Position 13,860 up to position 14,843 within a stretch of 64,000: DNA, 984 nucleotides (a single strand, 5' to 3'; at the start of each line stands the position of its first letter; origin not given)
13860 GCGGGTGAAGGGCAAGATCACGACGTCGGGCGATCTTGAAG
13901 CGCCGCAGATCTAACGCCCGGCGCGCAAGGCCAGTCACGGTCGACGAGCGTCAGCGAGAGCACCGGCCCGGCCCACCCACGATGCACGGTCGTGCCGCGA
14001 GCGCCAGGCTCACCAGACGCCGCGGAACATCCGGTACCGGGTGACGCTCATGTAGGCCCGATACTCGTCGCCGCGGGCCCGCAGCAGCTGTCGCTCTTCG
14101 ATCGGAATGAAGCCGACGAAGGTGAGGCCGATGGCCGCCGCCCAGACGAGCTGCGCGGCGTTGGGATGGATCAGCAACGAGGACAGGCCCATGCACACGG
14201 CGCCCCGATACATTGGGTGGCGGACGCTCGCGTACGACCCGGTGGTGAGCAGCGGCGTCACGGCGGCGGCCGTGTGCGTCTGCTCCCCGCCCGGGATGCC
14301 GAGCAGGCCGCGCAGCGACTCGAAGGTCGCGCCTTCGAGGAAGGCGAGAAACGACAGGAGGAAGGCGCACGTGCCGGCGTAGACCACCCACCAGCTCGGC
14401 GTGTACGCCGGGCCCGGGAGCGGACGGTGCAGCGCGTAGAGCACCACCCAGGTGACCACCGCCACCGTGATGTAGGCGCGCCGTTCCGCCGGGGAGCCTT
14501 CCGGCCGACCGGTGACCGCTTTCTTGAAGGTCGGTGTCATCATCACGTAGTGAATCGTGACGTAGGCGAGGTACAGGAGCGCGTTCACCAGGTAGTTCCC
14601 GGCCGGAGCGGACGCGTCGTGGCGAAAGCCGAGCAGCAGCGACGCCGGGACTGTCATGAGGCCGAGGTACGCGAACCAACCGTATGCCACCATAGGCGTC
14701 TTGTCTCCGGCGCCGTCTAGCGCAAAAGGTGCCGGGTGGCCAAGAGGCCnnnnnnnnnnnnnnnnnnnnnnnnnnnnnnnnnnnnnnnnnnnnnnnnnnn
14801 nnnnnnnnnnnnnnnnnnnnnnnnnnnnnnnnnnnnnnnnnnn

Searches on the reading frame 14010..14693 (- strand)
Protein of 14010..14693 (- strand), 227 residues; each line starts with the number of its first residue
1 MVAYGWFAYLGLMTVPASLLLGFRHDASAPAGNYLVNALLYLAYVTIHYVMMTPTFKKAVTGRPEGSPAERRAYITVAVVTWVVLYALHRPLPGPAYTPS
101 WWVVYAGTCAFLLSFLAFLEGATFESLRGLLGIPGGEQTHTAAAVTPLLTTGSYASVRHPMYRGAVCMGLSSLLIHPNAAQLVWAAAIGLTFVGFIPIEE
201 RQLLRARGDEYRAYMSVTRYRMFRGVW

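Call 3: search_protein_families(library=pfam, proteins=[window:14013-14693:-], max_evalue=0.01)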
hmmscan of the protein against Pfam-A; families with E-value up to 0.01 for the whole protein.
seq(227 aa): 4 families
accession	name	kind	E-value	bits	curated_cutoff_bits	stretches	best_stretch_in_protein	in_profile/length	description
PF04191.18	PEMT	-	3.6e-05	24.6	25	1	147-203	41-98/105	Phospholipid methyltransferase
PF07298.16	NnrU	-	0.00015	21.9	24.7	1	39-212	4-150/188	NnrU protein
PF06966.17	DUF1295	-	0.00024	21.1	20.4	1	144-216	151-233/235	Protein of unknown function (DUF1295)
PF04140.19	ICMT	-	0.00092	20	24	1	146-203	33-93/95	Isoprenylcysteine carboxyl methyltransferase (ICMT) family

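Call 5: search_protein_families(library=ncbifam, proteins=[window:14013-14693:-], max_evalue=0.1)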
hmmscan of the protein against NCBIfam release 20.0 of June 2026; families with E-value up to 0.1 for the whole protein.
seq(227 aa): 3 families
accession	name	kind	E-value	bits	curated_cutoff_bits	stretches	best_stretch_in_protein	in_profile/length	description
NF040696.1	isopcys_mtase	equivalog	3.1e-11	43.5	160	1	148-219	112-184/190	protein-S-isoprenylcysteine O-methyltransferase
NF045656.1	MeththiolMtaseMddA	equivalog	3.1e-10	39.8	270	1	12-215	30-230/238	methanethiol S-methyltransferase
TIGR04571.1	LmtA_Leptospira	exception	0.0076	16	325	1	150-213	90-154/252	lipid A Kdo2 1-phosphate O-methyltransferase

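Call 22: find_homologous_proteins(query=window:14010-14693:-, max_evalue=0.001)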
Query window:14010-14693:- (227 aa): 239 proteins with E <= 0.001 among 1565 candidates; the best 120 are listed.
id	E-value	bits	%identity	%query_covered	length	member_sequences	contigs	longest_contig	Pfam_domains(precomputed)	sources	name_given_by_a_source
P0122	1.0e-145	502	100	100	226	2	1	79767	PF04191.19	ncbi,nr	ncbi:MAG TPA: isoprenylcysteine carboxylmethyltransferase family protein [Candidatus Limnocylindria 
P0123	1.3e-124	433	83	100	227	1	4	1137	PF04191.19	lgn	-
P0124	1.6e-114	400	78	100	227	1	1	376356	PF04191.19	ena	-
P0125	4.1e-114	398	77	100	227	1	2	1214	-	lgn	-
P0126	5.7e-114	398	77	100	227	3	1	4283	-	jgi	-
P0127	6.6e-112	391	76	100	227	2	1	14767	PF04191.19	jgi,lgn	jgi:protein-S-isoprenylcysteine O-methyltransferase Ste14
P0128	6.8e-111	388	76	100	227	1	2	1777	PF04191.19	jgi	jgi:protein-S-isoprenylcysteine O-methyltransferase Ste14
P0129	1.0e-110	387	76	100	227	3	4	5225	PF04191.19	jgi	jgi:protein-S-isoprenylcysteine O-methyltransferase Ste14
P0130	5.8e-108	378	75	100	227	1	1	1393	PF04191.19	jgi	jgi:protein-S-isoprenylcysteine O-methyltransferase Ste14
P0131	2.8e-107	376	74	100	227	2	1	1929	PF04191.19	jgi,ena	-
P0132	3.4e-105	369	73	100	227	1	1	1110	PF04140.20,PF04191.19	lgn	-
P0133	5.8e-104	365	75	95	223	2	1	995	-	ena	-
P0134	5.7e-103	362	72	99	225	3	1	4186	PF04191.19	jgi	jgi:protein-S-isoprenylcysteine O-methyltransferase Ste14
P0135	4.3e-100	352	72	100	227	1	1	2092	PF04140.20,PF04191.19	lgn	-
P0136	2.5e-96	340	69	99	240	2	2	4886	PF04191.19,PF07298.17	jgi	jgi:protein-S-isoprenylcysteine O-methyltransferase Ste14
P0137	1.1e-94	335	64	99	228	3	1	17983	PF04140.20,PF06966.18,PF04191.19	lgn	-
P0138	4.7e-94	333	66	100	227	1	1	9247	PF04191.19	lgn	-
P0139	4.8e-94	332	65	99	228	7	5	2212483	PF04140.20,PF07298.17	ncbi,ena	-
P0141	1.6e-93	331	68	99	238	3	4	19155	PF04140.20,PF04191.19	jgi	jgi:protein-S-isoprenylcysteine O-methyltransferase Ste14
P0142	1.8e-93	331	66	99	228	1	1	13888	PF04140.20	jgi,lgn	jgi:protein-S-isoprenylcysteine O-methyltransferase Ste14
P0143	4.0e-93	329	67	99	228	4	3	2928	PF04140.20,PF04191.19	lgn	-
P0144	1.4e-92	328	65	99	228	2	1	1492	PF04191.19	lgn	-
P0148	3.5e-91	323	63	99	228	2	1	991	PF04140.20,PF04191.19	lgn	-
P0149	6.0e-91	322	63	99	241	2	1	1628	PF04191.19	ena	-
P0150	6.2e-91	322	64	99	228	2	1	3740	PF04140.20,PF04191.19,PF07298.17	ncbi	-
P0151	5.7e-90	319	63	99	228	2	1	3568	PF04140.20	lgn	-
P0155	5.2e-88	313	62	99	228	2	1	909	PF04140.20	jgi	jgi:protein-S-isoprenylcysteine O-methyltransferase Ste14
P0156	1.3e-87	311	61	99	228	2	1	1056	PF04191.19,PF07298.17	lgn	-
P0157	1.8e-86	308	61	99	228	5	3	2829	PF04140.20,PF04191.19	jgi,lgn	jgi:protein-S-isoprenylcysteine O-methyltransferase Ste14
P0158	1.0e-85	305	59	99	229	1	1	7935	PF04191.19,PF07298.17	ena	-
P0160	1.5e-84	301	62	99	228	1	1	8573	PF04191.19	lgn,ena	-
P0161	1.8e-84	301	61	100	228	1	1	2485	PF04191.19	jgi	jgi:protein-S-isoprenylcysteine O-methyltransferase Ste14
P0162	1.9e-84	301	61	99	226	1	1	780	PF04191.19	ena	-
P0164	2.4e-83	298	60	100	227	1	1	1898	PF04140.20,PF04191.19,PF07298.17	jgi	jgi:protein-S-isoprenylcysteine O-methyltransferase Ste14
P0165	2.9e-83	297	60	99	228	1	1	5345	PF04191.19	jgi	jgi:protein-S-isoprenylcysteine O-methyltransferase Ste14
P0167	9.3e-83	296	62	99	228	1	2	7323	PF04140.20,PF04191.19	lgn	-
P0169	5.2e-81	290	58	100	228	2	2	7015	PF04191.19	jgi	jgi:protein-S-isoprenylcysteine O-methyltransferase Ste14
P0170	3.3e-80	287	58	100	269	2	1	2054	PF04140.20,PF04191.19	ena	-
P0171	3.5e-80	287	57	99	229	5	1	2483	PF04191.19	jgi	-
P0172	3.5e-80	287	56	99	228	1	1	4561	PF04191.19,PF07298.17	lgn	-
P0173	7.3e-80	286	58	99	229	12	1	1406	PF04140.20,PF07298.17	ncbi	-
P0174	1.0e-79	286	57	99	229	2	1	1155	PF04191.19,PF07298.17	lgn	-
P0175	1.4e-79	285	57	100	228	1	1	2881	PF04191.19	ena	-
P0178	3.7e-78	281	57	100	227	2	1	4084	PF04191.19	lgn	-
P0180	5.4e-78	280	57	100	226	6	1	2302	PF04191.19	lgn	-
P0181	7.0e-78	280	55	99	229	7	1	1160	PF04191.19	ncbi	-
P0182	7.4e-78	280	55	99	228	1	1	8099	PF04140.20,PF07298.17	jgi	jgi:protein-S-isoprenylcysteine O-methyltransferase Ste14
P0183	7.9e-78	279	56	99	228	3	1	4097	PF04191.19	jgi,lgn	jgi:protein-S-isoprenylcysteine O-methyltransferase Ste14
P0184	8.1e-78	279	60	99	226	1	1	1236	PF04191.19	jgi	jgi:protein-S-isoprenylcysteine O-methyltransferase Ste14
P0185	1.7e-77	278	53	99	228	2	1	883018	PF04191.19,PF07298.17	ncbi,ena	-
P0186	1.8e-77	278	55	99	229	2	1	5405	PF04140.20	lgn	-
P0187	1.9e-77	278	57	99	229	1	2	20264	PF04140.20,PF04191.19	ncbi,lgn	ncbi:MAG: methyltransferase family protein [Candidatus Binatia bacterium]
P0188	2.0e-77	278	57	97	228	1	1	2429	PF04140.20,PF04191.19,PF07298.17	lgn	-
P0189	2.1e-77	278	56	96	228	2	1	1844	PF04191.19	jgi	jgi:protein-S-isoprenylcysteine O-methyltransferase Ste14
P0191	3.3e-77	277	56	100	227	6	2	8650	PF04140.20,PF04191.19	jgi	jgi:protein-S-isoprenylcysteine O-methyltransferase Ste14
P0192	4.3e-77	277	56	99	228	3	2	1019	PF04140.20,PF04191.19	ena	-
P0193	7.4e-77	276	54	99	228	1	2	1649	PF04140.20,PF04191.19,PF07298.17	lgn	-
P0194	7.4e-77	276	56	99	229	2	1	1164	PF04140.20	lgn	-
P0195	7.9e-77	276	57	97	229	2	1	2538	PF04140.20,PF04191.19,PF07298.17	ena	-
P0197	1.4e-76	275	57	97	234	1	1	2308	PF04140.20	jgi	jgi:protein-S-isoprenylcysteine O-methyltransferase Ste14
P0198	1.8e-76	275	52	99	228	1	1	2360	PF04191.19,PF07298.17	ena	-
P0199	3.4e-76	274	54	99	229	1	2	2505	PF04140.20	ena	-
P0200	4.2e-76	274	58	99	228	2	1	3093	PF04140.20,PF04191.19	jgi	jgi:protein-S-isoprenylcysteine O-methyltransferase Ste14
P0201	4.3e-76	274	56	99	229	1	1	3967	PF04191.19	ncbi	-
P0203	5.3e-76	273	54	99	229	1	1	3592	PF04140.20,PF04191.19,PF07298.17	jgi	-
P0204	6.8e-76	273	54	99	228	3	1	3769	PF04191.19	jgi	-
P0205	7.2e-76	273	55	99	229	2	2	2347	PF04191.19,PF07298.17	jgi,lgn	-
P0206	7.6e-76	273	52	99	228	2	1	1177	PF04140.20,PF04191.19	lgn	-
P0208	1.0e-75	273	55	99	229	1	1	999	PF04140.20,PF04191.19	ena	-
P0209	1.6e-75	272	54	99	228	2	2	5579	PF04191.19,PF07298.17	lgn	-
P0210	3.7e-75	271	56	99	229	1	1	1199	PF04140.20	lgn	-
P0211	3.8e-75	271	53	99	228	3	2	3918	PF04191.19,PF07298.17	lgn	-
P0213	6.8e-75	270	56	99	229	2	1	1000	PF04191.19,PF07298.17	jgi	jgi:protein-S-isoprenylcysteine O-methyltransferase Ste14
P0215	8.4e-75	270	56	99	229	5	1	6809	PF04191.19,PF07298.17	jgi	jgi:protein-S-isoprenylcysteine O-methyltransferase Ste14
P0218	1.5e-74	269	54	99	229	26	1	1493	PF04140.20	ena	-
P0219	1.6e-74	269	54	100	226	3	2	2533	PF04191.19,PF07298.17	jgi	jgi:protein-S-isoprenylcysteine O-methyltransferase Ste14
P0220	1.6e-74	269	52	99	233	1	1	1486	PF04191.19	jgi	jgi:protein-S-isoprenylcysteine O-methyltransferase Ste14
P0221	1.7e-74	269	53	99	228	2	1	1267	PF04191.19,PF07298.17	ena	-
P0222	2.3e-74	268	56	99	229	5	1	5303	PF04140.20,PF04191.19,PF07298.17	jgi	jgi:methanethiol S-methyltransferase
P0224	3.6e-74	267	58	95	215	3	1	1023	PF04140.20,PF04191.19,PF07298.17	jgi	jgi:protein-S-isoprenylcysteine O-methyltransferase Ste14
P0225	3.8e-74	267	54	99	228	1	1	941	PF04191.19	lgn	-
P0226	3.9e-74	267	54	99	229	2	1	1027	PF04140.20,PF04191.19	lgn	-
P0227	4.5e-74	267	54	99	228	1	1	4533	PF04191.19,PF07298.17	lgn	-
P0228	7.3e-74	266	55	99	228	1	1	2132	PF04191.19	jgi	-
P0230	9.2e-74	266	54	99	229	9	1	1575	PF04191.19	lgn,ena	-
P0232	1.2e-73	266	54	99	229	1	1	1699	PF04191.19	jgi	jgi:protein-S-isoprenylcysteine O-methyltransferase Ste14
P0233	4.5e-73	264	54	99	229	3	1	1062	PF04191.19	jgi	jgi:protein-S-isoprenylcysteine O-methyltransferase Ste14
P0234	6.2e-73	263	50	100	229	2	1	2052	PF04191.19,PF07298.17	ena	-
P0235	6.4e-73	263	54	97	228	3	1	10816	PF04191.19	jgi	jgi:protein-S-isoprenylcysteine O-methyltransferase Ste14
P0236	9.9e-73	263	51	100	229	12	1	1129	PF04191.19,PF07298.17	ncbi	-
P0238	1.6e-72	262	54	98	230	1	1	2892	PF04191.19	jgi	-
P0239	1.7e-72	262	54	99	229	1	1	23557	PF04140.20,PF04191.19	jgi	jgi:protein-S-isoprenylcysteine O-methyltransferase Ste14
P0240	2.5e-72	261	55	99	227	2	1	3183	PF04191.19,PF07298.17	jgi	jgi:protein-S-isoprenylcysteine O-methyltransferase Ste14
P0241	2.5e-72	261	56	97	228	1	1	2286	PF04140.20,PF04191.19,PF07298.17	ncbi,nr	ncbi:MAG TPA: isoprenylcysteine carboxylmethyltransferase family protein [Sphingomonadales bacterium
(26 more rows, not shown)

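Call 23: find_encoding_contigs(protein=P0124, flank=5000, max_places=2)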
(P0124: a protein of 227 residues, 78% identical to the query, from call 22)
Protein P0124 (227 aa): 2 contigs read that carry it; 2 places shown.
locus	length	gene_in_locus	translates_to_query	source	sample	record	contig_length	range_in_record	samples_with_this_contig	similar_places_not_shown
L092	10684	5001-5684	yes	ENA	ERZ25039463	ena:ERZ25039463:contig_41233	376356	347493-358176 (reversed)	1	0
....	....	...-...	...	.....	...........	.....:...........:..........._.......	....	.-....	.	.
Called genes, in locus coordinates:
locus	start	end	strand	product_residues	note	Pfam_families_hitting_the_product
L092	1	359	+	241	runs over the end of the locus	PF01738:DLH, PF12146:Hydrolase_4 (faint), PF12697:Abhydrolase_6 (faint), PF08840:BAAT_C (faint)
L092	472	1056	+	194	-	-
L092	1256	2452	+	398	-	PF02771:Acyl-CoA_dh_N, PF02770:Acyl-CoA_dh_M, PF00441:Acyl-CoA_dh_1, PF08028:Acyl-CoA_dh_2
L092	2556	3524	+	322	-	PF01636:APH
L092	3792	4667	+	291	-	PF19802:DUF6285 (faint), PF00378:ECH_1, PF16113:ECH_2 (weak), PF00378:ECH_1, PF16113:ECH_2 (weak)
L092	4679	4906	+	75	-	-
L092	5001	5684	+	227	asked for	PF04191:PEMT (weak)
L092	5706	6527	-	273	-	PF03466:LysR_substrate (weak), PF12849:PBP_like_2, PF13531:SBP_bac_11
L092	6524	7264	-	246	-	PF00005:ABC_tran, PF13304:AAA_21 (weak)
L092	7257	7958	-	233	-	PF00528:BPD_transp_1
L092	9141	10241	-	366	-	PF08240:ADH_N, PF16912:Glu_dehyd_C (weak), PF00107:ADH_zinc_N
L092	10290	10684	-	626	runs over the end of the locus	PF03190:Thioredox_DsbH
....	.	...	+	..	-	?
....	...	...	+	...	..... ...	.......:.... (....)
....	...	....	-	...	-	?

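Call 24: find_encoding_contigs(protein=P0127, flank=5000, max_places=2)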
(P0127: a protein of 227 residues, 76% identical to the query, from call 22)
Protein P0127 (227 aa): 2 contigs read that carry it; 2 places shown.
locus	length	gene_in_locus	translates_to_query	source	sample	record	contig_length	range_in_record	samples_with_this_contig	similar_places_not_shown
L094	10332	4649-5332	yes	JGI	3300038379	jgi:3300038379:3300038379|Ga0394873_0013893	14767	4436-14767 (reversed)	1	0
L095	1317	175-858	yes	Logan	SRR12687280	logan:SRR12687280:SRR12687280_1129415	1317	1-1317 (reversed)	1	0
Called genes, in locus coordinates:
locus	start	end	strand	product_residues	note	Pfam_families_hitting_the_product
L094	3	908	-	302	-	?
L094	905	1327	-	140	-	-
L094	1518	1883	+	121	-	PF00903:Glyoxalase (weak), PF18029:Glyoxalase_6 (weak)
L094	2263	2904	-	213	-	PF00440:TetR_N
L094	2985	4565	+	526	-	PF00890:FAD_binding_2 (faint), PF01134:GIDA (faint), PF01266:DAO (weak), PF01494:FAD_binding_3 (weak), PF01593:Amino_oxidase, PF01946:Thi4 (weak), PF12831:FAD_oxidored, PF13450:NAD_binding_8, +1 more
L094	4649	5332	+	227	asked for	PF04191:PEMT (weak)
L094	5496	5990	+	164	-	-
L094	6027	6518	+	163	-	-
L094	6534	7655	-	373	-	PF12679:ABC2_membrane_2, PF12698:ABC2_membrane_3, PF01061:ABC2_membrane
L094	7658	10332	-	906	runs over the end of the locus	PF00005:ABC_tran, PF13304:AAA_21 (weak), PF00005:ABC_tran, PF13304:AAA_21 (weak), PF12698:ABC2_membrane_3, PF12679:ABC2_membrane_2, PF01061:ABC2_membrane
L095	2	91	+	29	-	?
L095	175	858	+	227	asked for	PF04191:PEMT (weak)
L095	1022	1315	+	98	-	?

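Call 25: find_encoding_contigs(protein=P0139, flank=5000, max_places=3)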
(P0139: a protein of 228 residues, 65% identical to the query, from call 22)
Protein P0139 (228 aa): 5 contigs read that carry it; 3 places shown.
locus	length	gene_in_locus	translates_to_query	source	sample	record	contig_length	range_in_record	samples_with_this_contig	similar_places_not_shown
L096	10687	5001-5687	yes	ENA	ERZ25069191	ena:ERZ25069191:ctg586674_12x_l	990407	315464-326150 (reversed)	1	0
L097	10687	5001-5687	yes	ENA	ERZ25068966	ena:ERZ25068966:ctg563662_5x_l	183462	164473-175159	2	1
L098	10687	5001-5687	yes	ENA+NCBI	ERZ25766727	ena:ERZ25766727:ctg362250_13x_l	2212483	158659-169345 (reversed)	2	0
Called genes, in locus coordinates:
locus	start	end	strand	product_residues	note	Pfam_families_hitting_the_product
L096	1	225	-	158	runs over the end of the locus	PF12158:DUF3592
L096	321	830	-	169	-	-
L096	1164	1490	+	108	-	PF05099:TerB (faint)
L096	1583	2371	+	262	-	PF00154:RecA_N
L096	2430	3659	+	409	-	PF00890:FAD_binding_2 (faint), PF01266:DAO (weak), PF01494:FAD_binding_3, PF07992:Pyr_redox_2 (faint), PF13450:NAD_binding_8 (weak)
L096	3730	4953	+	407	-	PF02515:CoA_transf_3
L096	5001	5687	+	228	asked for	PF07298:NnrU (weak), PF04140:ICMT (weak)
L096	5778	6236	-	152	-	PF01625:PMSR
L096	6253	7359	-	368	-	PF04909:Amidohydro_2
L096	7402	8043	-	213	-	PF00702:Hydrolase, PF13419:HAD_2, PF13242:Hydrolase_like (weak)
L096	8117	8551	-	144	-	PF01243:PNPOx_N (weak)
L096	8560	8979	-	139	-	PF04828:GFA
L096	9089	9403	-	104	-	PF04828:GFA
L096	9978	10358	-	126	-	-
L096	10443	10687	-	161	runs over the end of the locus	PF12850:Metallophos_2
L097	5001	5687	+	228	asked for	PF07298:NnrU (weak), PF04140:ICMT (weak)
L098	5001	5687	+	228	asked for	PF07298:NnrU (weak), PF04140:ICMT (weak)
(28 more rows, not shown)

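Call 56: find_encoding_contigs(protein=P0129, flank=4000, max_places=2)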
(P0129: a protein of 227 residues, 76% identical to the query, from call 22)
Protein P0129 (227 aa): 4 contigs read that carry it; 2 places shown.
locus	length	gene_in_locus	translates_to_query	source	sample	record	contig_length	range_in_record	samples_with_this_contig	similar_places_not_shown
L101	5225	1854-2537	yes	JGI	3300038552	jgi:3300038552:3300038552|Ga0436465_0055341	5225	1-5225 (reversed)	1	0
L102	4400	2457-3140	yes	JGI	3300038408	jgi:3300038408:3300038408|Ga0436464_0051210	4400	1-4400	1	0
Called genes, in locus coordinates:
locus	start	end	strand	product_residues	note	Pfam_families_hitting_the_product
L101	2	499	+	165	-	?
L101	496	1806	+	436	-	PF07690:MFS_1, PF03137:OATP (weak)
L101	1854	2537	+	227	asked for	PF04191:PEMT (weak)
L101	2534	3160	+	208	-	-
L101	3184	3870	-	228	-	PF03473:MOSC, PF03475:YiiM_3-alpha (weak)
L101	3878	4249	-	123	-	PF12172:zf-ChsH2, PF01796:OB_ChsH2_C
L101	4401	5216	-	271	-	PF22691:Thiolase_C_1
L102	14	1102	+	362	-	-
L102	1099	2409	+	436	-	PF07690:MFS_1, PF03137:OATP (weak)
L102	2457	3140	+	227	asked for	PF04191:PEMT (weak)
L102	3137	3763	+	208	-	-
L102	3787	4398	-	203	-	?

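Call 60: find_encoding_contigs(protein=P0123, flank=3000, max_places=4)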
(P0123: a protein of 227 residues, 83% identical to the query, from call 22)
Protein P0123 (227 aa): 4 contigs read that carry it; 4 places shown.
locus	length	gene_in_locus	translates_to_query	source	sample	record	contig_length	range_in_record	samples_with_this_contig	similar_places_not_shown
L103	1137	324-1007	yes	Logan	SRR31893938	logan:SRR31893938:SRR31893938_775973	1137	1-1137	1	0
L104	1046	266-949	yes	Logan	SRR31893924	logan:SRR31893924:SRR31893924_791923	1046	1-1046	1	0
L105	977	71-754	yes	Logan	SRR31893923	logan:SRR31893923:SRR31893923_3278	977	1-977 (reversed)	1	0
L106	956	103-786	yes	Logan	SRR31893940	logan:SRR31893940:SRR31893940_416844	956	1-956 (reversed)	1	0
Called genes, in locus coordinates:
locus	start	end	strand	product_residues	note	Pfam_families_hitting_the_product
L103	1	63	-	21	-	?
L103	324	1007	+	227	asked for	PF04191:PEMT (faint)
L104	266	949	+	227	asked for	PF04191:PEMT (faint)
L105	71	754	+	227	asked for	PF04191:PEMT (faint)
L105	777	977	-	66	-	?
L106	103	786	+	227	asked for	PF04191:PEMT (faint)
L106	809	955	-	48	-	?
